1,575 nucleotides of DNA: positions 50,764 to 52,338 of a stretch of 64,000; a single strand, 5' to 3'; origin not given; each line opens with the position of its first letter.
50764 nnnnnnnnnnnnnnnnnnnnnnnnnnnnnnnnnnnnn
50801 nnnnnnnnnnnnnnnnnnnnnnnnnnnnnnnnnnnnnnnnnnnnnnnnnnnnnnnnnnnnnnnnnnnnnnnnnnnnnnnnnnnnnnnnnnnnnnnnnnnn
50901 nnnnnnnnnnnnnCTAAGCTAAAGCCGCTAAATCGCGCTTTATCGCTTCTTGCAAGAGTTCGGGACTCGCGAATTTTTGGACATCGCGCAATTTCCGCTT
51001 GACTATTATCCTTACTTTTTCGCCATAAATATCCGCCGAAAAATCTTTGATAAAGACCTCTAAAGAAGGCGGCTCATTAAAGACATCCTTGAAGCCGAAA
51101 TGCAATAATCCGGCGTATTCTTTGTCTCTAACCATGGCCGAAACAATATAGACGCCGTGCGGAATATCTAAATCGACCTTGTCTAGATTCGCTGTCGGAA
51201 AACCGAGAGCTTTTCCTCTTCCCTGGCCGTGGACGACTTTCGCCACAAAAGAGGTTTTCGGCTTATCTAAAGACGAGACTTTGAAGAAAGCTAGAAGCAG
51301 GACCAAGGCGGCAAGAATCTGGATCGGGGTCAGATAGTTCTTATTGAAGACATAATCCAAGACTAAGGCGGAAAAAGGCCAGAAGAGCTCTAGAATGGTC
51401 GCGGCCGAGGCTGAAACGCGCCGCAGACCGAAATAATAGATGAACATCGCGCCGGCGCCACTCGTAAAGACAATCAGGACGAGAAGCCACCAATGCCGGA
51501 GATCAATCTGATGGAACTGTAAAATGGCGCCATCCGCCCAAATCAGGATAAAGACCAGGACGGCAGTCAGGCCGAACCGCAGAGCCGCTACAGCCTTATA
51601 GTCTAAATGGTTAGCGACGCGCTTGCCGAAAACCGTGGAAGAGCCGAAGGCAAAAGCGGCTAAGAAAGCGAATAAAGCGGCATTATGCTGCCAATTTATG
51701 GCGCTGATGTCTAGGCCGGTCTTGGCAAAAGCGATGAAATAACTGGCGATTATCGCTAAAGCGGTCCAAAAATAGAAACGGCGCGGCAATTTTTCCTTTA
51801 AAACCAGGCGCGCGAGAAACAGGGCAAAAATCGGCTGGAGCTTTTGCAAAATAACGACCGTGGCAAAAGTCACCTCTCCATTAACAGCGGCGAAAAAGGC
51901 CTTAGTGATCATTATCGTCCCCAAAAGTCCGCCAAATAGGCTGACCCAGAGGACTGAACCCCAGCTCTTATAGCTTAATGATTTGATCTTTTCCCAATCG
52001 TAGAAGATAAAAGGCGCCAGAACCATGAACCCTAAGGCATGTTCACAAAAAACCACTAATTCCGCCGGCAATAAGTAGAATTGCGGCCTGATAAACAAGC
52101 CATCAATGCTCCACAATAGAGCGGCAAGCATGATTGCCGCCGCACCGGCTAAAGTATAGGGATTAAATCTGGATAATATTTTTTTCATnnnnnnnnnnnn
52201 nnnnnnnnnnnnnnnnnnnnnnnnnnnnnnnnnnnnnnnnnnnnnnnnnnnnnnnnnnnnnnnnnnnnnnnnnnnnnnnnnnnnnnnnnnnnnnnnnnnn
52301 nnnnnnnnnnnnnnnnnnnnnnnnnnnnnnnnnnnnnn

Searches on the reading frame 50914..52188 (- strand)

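Call 40: search_protein_families(library=pfam, proteins=[window:50914-52188:-], max_evalue=0.001)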
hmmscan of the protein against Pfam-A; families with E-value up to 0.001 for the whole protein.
window:50914-52188:- (424 aa): 2 families
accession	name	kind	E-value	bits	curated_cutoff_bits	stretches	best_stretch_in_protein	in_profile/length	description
PF00892.27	EamA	-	1e-28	100.7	28.2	2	170-302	3-131/135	EamA-like transporter family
PF01687.23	Flavokinase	-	3e-28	99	19.6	1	313-421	6-118/124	Riboflavin kinase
